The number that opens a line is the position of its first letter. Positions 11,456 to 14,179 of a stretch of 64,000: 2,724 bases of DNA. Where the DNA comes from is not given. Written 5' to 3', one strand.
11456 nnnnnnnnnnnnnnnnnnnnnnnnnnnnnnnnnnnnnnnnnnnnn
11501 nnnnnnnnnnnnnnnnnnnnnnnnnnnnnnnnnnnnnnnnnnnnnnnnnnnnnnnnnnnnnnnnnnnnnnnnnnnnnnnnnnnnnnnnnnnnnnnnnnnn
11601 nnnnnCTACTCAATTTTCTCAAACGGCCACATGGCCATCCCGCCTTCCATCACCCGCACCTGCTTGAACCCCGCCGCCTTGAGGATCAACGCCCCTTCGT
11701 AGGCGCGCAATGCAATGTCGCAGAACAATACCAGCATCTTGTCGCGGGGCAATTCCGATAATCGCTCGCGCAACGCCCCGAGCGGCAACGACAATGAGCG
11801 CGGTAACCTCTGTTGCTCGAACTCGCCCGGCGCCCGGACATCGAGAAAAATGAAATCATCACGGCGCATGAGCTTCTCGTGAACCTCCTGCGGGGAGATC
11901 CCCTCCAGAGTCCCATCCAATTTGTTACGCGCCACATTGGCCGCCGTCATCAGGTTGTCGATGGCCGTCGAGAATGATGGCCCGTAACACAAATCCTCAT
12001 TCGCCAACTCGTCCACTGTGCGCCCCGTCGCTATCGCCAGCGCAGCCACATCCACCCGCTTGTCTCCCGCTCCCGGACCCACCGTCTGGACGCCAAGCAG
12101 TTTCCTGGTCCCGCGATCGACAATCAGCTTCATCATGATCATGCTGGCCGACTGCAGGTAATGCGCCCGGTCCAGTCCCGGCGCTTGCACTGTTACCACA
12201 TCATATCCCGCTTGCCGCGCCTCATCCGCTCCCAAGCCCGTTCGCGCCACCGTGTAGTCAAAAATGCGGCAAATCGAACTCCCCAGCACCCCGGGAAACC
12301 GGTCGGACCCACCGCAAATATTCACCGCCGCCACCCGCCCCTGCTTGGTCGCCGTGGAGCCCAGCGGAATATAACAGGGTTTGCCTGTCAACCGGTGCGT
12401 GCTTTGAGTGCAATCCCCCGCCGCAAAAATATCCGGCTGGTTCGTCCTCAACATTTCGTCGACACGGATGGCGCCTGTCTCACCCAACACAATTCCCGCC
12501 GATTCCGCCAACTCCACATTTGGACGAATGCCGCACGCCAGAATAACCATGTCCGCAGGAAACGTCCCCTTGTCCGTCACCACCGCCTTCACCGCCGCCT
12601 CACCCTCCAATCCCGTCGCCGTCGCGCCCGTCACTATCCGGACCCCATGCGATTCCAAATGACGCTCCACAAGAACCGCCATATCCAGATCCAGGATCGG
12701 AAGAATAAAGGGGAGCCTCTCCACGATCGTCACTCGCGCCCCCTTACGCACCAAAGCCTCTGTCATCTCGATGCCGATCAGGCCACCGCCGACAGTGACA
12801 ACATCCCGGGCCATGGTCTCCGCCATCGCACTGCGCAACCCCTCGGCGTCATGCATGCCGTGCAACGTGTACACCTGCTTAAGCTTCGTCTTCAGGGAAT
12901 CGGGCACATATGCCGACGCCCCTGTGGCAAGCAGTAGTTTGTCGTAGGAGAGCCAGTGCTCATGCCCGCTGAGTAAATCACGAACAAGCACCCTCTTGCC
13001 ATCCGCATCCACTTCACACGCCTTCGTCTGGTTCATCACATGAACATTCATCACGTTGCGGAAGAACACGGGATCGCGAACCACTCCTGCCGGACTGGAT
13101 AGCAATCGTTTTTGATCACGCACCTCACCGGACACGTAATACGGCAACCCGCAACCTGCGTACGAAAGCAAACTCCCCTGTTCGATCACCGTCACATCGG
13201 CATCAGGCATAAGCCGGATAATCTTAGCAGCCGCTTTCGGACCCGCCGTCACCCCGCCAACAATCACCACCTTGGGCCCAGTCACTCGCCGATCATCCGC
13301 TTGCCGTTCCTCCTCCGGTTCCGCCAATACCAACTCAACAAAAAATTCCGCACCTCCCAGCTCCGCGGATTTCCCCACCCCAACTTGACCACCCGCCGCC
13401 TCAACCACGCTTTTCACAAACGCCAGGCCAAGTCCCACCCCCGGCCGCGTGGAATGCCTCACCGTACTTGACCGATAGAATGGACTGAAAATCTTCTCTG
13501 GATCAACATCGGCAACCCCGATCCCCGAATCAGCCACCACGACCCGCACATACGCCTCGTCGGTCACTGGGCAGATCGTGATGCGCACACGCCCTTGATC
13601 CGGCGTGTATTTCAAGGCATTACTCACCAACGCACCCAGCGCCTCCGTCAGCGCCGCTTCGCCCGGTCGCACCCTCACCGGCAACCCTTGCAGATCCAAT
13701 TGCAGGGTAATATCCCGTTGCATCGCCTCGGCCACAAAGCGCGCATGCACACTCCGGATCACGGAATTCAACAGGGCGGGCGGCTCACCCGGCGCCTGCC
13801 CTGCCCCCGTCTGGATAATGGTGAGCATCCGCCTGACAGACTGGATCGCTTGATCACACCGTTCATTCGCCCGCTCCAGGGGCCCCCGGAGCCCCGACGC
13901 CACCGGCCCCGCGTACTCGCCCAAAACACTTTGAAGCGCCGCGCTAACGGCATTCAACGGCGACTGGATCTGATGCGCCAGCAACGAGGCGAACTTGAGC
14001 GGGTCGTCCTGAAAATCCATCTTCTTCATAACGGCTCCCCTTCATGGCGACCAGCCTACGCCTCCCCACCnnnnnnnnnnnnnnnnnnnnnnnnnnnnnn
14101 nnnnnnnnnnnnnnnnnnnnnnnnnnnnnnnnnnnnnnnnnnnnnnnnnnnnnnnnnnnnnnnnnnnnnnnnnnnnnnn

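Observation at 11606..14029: Histidine-kinase core fused to a CoA-persulfide-reductase-like flavoprotein and rhodanese, embedded between hypA and hypB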

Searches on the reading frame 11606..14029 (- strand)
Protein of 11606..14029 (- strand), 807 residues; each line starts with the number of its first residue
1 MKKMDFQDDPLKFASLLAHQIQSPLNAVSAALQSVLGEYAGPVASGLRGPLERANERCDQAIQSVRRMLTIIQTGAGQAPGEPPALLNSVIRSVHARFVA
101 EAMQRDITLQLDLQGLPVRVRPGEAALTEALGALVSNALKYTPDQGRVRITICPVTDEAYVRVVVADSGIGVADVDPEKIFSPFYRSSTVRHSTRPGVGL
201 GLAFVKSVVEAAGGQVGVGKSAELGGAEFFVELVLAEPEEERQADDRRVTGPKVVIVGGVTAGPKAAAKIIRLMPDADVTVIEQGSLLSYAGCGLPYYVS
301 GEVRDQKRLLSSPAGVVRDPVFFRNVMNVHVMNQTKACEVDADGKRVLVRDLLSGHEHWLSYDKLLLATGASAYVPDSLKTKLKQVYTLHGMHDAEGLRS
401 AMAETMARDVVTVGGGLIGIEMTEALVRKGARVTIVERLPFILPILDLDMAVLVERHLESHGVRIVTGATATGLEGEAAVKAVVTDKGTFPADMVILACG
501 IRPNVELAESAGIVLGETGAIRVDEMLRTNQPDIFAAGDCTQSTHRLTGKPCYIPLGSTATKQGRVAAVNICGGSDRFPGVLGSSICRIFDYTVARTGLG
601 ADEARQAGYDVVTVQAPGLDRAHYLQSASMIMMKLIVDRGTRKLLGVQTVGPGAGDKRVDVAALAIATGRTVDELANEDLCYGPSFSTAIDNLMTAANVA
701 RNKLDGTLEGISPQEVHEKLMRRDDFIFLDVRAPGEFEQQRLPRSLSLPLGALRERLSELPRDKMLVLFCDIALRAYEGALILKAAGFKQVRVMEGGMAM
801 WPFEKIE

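Call 3: search_protein_families(library=pfam, proteins=[window:11606-14029:-], max_evalue=0.01)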
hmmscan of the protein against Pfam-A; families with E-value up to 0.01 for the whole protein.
window:11606-14029:- (807 aa): 12 families
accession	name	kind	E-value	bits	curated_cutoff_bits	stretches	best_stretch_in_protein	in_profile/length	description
PF07992.20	Pyr_redox_2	-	4.6e-60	204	26.1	1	253-563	2-290/291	Pyridine nucleotide-disulphide oxidoreductase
PF02518.31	HATPase_c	-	6.8e-20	72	26.4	1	125-235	4-109/111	Histidine kinase-, DNA gyrase B-, and HSP90-like ATPase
PF02852.28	Pyr_redox_dim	-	8.1e-19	68.3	25.3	1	588-692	5-108/110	Pyridine nucleotide-disulphide oxidoreductase, dimerisation domain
PF00070.33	Pyr_redox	-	6e-18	65.6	22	1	410-485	2-79/82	Pyridine nucleotide-disulphide oxidoreductase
PF00581.25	Rhodanese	-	2.4e-13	50.8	22.2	1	713-801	2-99/102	Rhodanese-like domain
PF13738.12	Pyr_redox_3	-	1.5e-08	34.7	30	1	400-538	157-305/305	Pyridine nucleotide-disulphide oxidoreductase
PF01266.30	DAO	-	1.1e-05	25.6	27.9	1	454-511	155-213/353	FAD dependent oxidoreductase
PF13434.12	Lys_Orn_oxgnase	-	0.00047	19.8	21.3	1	345-435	132-216/339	L-lysine 6-monooxygenase/L-ornithine 5-monooxygenase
PF00512.31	HisKA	-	0.0013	19.2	26.9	1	12-72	4-54/66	His Kinase A (phospho-acceptor) domain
PF13241.12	NAD_binding_7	-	0.0023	18.9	22.1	0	407-439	7-39/104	Putative NAD(P)-binding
PF13581.12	HATPase_c_2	-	0.0039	17.6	27.4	1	124-210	33-110/127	Histidine kinase-like ATPase domain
PF03486.20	HI0933_like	-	0.0078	16.1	50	0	455-722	116-206/244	HI0933-like protein Rossmann domain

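Call 4: search_protein_families(library=ncbifam, proteins=[window:11606-14029:-], max_evalue=0.01)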
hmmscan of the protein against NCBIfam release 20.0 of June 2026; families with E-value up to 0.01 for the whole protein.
window:11606-14029:- (807 aa): 143 families (the best 25 are shown)
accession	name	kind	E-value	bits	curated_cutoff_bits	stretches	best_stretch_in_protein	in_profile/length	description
TIGR03385.1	CoA_CoA_reduc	equivalog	6.8e-114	381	578.8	1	253-695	1-437/439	CoA-disulfide reductase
NF007123.0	PRK09564.1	equivalog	1.8e-106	356.5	458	1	253-701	2-444/444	CoA-disulfide reductase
NF046103.1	NOXase_Strep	equivalog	4e-74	250.2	600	1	253-697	1-438/442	H2O-forming NADH oxidase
NF010037.0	PRK13512.1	equivalog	5.7e-67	226.5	394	1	252-691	2-428/438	CoA-disulfide reductase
NF045765.1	PhenlGlyoxDHPadH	equivalog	1.5e-47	162.4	475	1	254-580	5-318/416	NADH-dependent phenylglyoxylate dehydrogenase subunit epsilon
TIGR02053.1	MerA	equivalog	3.6e-45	154.8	454.45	1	343-682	115-439/465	mercury(II) reductase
TIGR01350.1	lipoamide_DH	equivalog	1.4e-40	139.4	408.8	1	357-696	127-453/461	dihydrolipoyl dehydrogenase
TIGR02374.1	nitri_red_nirB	equivalog_domain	4.1e-37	128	578.35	1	325-598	65-329/794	nitrite reductase large subunit NirB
NF003437.0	PRK04965.1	equivalog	8.9e-34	117.1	392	1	253-544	4-278/378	NADH:flavorubredoxin reductase NorW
NF041682.1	ant_diox_AndAa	equivalog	3.5e-33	114.9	650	1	254-578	6-316/406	anthranilate 1,2-dioxygenase system ferredoxin--NAD(+) reductase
NF042949.2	3PPDioc_HcaD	equivalog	5.6e-33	114.2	450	1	253-571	3-305/386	3-phenylpropionate/cinnamic acid dioxygenase ferredoxin--NAD(+) reductase subunit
NF010311.1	PRK13748.1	subfamily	7.4e-33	114.2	600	1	346-682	216-534/560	mercury(II) reductase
NF041853.1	hythiocyan_redase_MerA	equivalog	2e-32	112.6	650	1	347-677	107-422/440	hypothiocyanous acid reductase MerA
NF004943.0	PRK06292.2-1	equivalog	5.5e-32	111.1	432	1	343-678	114-437/456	dihydrolipoyl dehydrogenase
TIGR01424.1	gluta_reduc_2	equivalog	6.5e-30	104.1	606.05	1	404-674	163-427/446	glutathione-disulfide reductase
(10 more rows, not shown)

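Call 5: find_homologous_proteins(query=window:11606-14029:-, max_evalue=1e-10)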
Query window:11606-14029:- (807 aa): 1320 proteins with E <= 1e-10 among 8000 candidates; the best 120 are listed.
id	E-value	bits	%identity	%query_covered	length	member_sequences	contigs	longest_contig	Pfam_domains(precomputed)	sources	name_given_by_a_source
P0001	0.0e+0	1518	100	85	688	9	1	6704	PF01266.31,PF02852.29,PF07992.21,PF00070.34,PF00581.26,PF02518.32,PF13738.13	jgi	jgi:NADPH-dependent 2,4-dienoyl-CoA reductase/sulfur reductase-like enzyme/rhodanese-related sulfurt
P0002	0.0e+0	1485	83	100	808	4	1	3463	PF01266.31,PF13241.13,PF02852.29,PF07992.21,PF00070.34,PF00581.26,PF02518.32,PF13738.13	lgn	-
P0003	0.0e+0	1403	78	100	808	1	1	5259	PF01266.31,PF02852.29,PF07992.21,PF00070.34,PF00581.26,PF02518.32,PF13738.13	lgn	-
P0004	0.0e+0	1403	78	100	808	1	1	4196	PF02852.29,PF07992.21,PF00070.34,PF00581.26,PF02518.32,PF13738.13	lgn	-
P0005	0.0e+0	1332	74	100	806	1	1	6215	PF02852.29,PF07992.21,PF00070.34,PF00581.26,PF02518.32,PF13738.13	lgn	-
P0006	0.0e+0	1327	74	100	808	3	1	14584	PF01266.31,PF02852.29,PF07992.21,PF00070.34,PF00581.26,PF02518.32,PF13738.13,PF00512.32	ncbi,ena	-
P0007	0.0e+0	1319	74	100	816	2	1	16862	PF02852.29,PF07992.21,PF00070.34,PF00581.26,PF02518.32,PF13738.13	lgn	-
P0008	0.0e+0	1267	70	100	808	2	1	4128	PF01266.31,PF02852.29,PF07992.21,PF00070.34,PF00581.26,PF02518.32,PF13738.13,PF00512.32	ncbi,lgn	-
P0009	0.0e+0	1254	69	100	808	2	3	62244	PF01266.31,PF02852.29,PF07992.21,PF00070.34,PF00581.26,PF02518.32,PF13738.13,PF00512.32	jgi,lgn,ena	-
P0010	0.0e+0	1252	71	100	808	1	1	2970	PF01266.31,PF02852.29,PF07992.21,PF00070.34,PF00581.26,PF02518.32,PF13738.13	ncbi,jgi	jgi:NADPH-dependent 2,4-dienoyl-CoA reductase/sulfur reductase-like enzyme/rhodanese-related sulfurt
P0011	0.0e+0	1223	67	100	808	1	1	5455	PF01266.31,PF02852.29,PF07992.21,PF00070.34,PF00581.26,PF02518.32,PF13738.13,PF00512.32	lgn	-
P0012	0.0e+0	1207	67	100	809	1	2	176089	PF01266.31,PF13450.13,PF02852.29,PF07992.21,PF00070.34,PF00581.26,PF02518.32,PF13738.13,PF00512.32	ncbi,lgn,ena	-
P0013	0.0e+0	1199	68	100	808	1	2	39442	PF01266.31,PF13450.13,PF02852.29,PF07992.21,PF00070.34,PF00581.26,PF02518.32,PF13738.13,PF00512.32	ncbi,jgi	jgi:NADPH-dependent 2,4-dienoyl-CoA reductase/sulfur reductase-like enzyme/rhodanese-related sulfurt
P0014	0.0e+0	1160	67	100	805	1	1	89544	PF01266.31,PF02852.29,PF07992.21,PF00070.34,PF00581.26,PF02518.32,PF13738.13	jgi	jgi:NADPH-dependent 2,4-dienoyl-CoA reductase/sulfur reductase-like enzyme/rhodanese-related sulfurt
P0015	0.0e+0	1119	64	100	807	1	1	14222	PF01266.31,PF02852.29,PF07992.21,PF00070.34,PF00581.26,PF02518.32,PF13738.13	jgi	jgi:NADPH-dependent 2,4-dienoyl-CoA reductase/sulfur reductase-like enzyme/rhodanese-related sulfurt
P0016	0.0e+0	1102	62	100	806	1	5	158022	PF01266.31,PF02852.29,PF07992.21,PF00070.34,PF00581.26,PF02518.32,PF13738.13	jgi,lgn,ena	-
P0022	0.0e+0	1065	61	100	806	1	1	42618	PF01266.31,PF13434.13,PF02852.29,PF07992.21,PF00070.34,PF00581.26,PF02518.32,PF13738.13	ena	-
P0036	0.0e+0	1026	60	100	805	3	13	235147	PF01266.31,PF02852.29,PF07992.21,PF00070.34,PF00581.26,PF02518.32,PF13738.13,PF03486.21,PF00512.32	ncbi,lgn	-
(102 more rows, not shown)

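Call 6: search_solved_structures(query=window:11606-14029:-, max_evalue=0.00001, show_alignments=2)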
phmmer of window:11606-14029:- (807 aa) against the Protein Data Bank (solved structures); distinct sequences matched with E-value up to 0.00001: 227 (the best 60 are shown).
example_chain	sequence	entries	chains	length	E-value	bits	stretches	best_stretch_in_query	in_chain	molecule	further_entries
6pfz_D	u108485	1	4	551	9e-142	477.2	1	254-801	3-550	NADH oxidase (NoxA-3)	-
3iwa_A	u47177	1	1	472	5.5e-99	335.7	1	253-706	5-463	FAD-dependent pyridine nucleotide-disulphide oxidoreductase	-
8a56_A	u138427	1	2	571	5.8e-96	325.7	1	253-803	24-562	Coenzyme A-persulfide reductase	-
3icr_A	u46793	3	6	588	3.4e-95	323.2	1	247-801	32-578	Coenzyme A-Disulfide Reductase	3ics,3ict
3nta_A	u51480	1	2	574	6.2e-91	309.1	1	253-803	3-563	FAD-dependent pyridine nucleotide-disulphide oxidoreductase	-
4ocg_A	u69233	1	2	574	1.2e-90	308.2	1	253-803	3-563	FAD-dependent pyridine nucleotide-disulphide oxidoreductase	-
3ntd_A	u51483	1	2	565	2e-89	304.1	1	253-799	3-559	FAD-dependent pyridine nucleotide-disulphide oxidoreductase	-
6ruz_A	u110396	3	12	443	3.6e-89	303.3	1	251-701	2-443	NADH oxidase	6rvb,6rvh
3nt6_A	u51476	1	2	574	4.2e-88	299.7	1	253-803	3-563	FAD-dependent pyridine nucleotide-disulphide oxidoreductase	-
3cgb_A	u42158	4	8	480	7.9e-82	279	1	249-698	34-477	Pyridine nucleotide-disulfide oxidoreductase, class I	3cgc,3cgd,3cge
3kd9_A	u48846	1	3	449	3.4e-79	270.3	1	252-701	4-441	Coenzyme A disulfide reductase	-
4fx9_A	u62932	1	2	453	3.7e-79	270.1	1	252-700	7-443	Coenzyme A disulfide reductase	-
5l1n_A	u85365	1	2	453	4.3e-78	266.6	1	252-700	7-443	Coenzyme A disulfide reductase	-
1nhr_A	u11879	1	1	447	3.9e-64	220.5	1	253-697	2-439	NADH PEROXIDASE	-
1joa_A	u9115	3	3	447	5.3e-64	220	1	253-697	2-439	NADH PEROXIDASE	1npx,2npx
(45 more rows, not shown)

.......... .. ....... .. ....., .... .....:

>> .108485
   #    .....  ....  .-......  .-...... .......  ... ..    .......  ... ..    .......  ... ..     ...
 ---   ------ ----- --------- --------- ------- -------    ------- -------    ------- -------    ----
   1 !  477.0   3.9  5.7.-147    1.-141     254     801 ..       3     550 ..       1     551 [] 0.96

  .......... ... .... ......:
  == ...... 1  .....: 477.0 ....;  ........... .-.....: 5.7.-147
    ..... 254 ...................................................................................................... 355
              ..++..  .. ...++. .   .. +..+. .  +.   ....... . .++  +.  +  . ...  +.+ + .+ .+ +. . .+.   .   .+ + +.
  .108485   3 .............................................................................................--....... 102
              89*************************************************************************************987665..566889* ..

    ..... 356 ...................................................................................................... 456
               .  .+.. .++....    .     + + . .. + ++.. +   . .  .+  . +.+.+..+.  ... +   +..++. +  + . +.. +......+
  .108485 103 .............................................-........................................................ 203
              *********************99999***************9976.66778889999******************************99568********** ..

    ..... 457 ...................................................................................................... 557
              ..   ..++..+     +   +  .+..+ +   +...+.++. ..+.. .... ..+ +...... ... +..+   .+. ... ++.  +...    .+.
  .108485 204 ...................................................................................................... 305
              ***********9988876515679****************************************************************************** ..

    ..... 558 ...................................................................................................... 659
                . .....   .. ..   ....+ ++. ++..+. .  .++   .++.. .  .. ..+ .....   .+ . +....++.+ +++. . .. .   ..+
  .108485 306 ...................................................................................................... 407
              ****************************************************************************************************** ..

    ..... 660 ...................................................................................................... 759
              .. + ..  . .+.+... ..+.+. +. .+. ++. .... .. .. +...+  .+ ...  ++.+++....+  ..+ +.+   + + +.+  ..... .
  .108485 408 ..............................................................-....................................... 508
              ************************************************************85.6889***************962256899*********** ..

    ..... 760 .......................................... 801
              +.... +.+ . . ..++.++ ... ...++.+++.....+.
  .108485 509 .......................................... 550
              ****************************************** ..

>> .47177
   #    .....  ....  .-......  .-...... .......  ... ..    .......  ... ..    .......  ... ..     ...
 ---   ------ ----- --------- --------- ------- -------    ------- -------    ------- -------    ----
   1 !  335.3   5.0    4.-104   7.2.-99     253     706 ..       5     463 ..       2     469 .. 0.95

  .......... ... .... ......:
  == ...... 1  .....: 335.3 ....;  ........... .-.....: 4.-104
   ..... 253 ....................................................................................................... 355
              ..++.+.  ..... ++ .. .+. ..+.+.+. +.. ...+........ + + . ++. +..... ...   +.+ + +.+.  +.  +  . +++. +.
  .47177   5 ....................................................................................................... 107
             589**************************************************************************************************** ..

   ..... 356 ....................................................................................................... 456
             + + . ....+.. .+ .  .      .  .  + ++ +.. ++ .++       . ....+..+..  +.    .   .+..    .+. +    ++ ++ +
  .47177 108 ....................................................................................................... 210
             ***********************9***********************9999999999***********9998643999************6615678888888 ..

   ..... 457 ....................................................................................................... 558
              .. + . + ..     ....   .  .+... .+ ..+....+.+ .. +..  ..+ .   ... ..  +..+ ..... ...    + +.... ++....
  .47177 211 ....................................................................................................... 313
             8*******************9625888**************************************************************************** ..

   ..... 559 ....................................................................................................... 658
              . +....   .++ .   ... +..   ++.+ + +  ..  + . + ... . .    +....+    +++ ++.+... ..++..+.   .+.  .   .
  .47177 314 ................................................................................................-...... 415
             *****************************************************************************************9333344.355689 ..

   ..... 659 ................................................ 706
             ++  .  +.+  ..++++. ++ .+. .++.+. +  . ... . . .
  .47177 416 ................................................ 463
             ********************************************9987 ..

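Call 13: find_related_loci(query=A1, collection=genome_contigs, flank=9000)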
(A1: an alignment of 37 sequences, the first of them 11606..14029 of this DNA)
Query A1 (807 aa) in genome_contigs; peptide patterns used: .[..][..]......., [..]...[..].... (x = any residue, [..] = any of these).
599 stretches matched a pattern (row limit reached: there are more); 556 encode a relative of the query (tblastn E <= 1e-3); the best 80 are kept; 80 distinct loci.
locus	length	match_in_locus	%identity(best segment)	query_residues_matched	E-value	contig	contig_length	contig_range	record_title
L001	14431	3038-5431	61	6-807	0e+0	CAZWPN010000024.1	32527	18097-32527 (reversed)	MAG TPA_asm: uncultured Victivallales bacterium isolate SRP272421_co4_76 genome assembly, contig: NODE_2617_length_32527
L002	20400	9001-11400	61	6-806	0e+0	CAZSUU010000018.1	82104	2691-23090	MAG TPA_asm: uncultured Verrucomicrobiota bacterium isolate binchicken_co26_228 genome assembly, contig: NODE_457_length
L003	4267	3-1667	83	253-807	0e+0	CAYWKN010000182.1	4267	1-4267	MAG TPA_asm: uncultured Verrucomicrobiota bacterium isolate SRP098346_co1_403 genome assembly, contig: NODE_32327_length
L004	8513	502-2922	55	1-807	0e+0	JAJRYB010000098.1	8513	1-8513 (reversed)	MAG: Planctomycetota bacterium isolate Dive96_bin3.224 k141_3878851, whole genome shotgun sequence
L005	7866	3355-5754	54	7-806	0e+0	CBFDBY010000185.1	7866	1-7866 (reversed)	MAG TPA_asm: uncultured Phycisphaerae bacterium isolate SRR6194934_binner12_Refined_67 genome assembly, contig: ERZ78139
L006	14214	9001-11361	54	18-806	0e+0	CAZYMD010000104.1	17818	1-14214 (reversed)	MAG TPA_asm: uncultured Pirellulales bacterium isolate SRP178699_co2_445 genome assembly, contig: NODE_2371_length_17818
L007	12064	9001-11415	55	1-807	0e+0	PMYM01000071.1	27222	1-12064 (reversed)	MAG: Phycisphaerales bacterium isolate fen_1344 73.20110800_E2D.65_contig_33693, whole genome shotgun sequence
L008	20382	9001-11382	54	11-806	0e+0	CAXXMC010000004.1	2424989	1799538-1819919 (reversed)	MAG: Phycisphaerae bacterium isolate 5faf82f8-1606-4ed3-8979-838274c66e85 genome assembly, contig: contig_4, whole genom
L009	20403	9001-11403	54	7-807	0e+0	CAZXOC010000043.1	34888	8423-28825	MAG TPA_asm: uncultured Planctomycetaceae bacterium isolate SRP068000_co1_356 genome assembly, contig: NODE_1283_length_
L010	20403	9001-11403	56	5-807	0e+0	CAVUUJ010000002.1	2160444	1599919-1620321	MAG: uncultured bacterium isolate MFD03804.bin.3.367 genome assembly, contig: contig_39641, whole genome shotgun sequenc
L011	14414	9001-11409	54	1-806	0e+0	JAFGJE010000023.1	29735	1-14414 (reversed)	MAG: Phycisphaerae bacterium isolate Zod_Metabat.26 k87_1335423, whole genome shotgun sequence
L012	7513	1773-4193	52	1-807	0e+0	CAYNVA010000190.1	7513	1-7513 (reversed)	MAG TPA_asm: uncultured Thermodesulfobacteriota bacterium isolate binchicken_co255_249 genome assembly, contig: k141_525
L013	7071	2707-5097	54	8-806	0e+0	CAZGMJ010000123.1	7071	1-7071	MAG TPA_asm: uncultured Pirellulales bacterium isolate binchicken_co17_417 genome assembly, contig: NODE_20702_length_70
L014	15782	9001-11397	52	8-806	0e+0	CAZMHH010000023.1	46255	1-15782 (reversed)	MAG TPA_asm: uncultured Thermodesulfobacteriota bacterium isolate SRP332253_co1_288 genome assembly, contig: NODE_920_le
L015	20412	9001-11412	53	2-806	0e+0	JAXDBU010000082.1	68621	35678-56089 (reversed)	MAG: Sedimentisphaerales bacterium isolate POMEDNA-B26 Raw2_k127_1333324, whole genome shotgun sequence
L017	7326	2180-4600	51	1-807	0e+0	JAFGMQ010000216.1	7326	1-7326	MAG: Deltaproteobacteria bacterium isolate Zod_Metabat.483 k87_10165073, whole genome shotgun sequence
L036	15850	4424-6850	50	2-806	0e+0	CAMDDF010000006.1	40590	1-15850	MAG: Candidatus Kuenenia stuttgartiensis isolate MiH-14oct19-120 genome assembly, contig: MiH-14oct19-C1627, whole genom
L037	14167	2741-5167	51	2-807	0e+0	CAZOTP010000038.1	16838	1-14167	MAG TPA_asm: uncultured Pirellulales bacterium isolate SRP167436_co1_94 genome assembly, contig: NODE_5480_length_16838_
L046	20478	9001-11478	45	1-807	0e+0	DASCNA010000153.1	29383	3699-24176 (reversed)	MAG TPA_asm: Victivallales bacterium isolate Fu_MAG_118 c_000001228502, whole genome shotgun sequence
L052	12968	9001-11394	47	7-802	0e+0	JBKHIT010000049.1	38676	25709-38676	MAG: Candidatus Brocadiia bacterium isolate D3M15_1 NODE_67_length_38676_cov_12.957484, whole genome shotgun sequence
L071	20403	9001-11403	48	5-806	0e+0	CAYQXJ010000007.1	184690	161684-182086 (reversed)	MAG TPA_asm: uncultured candidatus Brocadiaceae bacterium isolate SRP141376_co1_249 genome assembly, contig: NODE_119_le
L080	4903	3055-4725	59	253-805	0e+0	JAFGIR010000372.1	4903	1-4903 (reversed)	MAG: Pirellulales bacterium isolate Zod_Metabat.223 k87_10578670, whole genome shotgun sequence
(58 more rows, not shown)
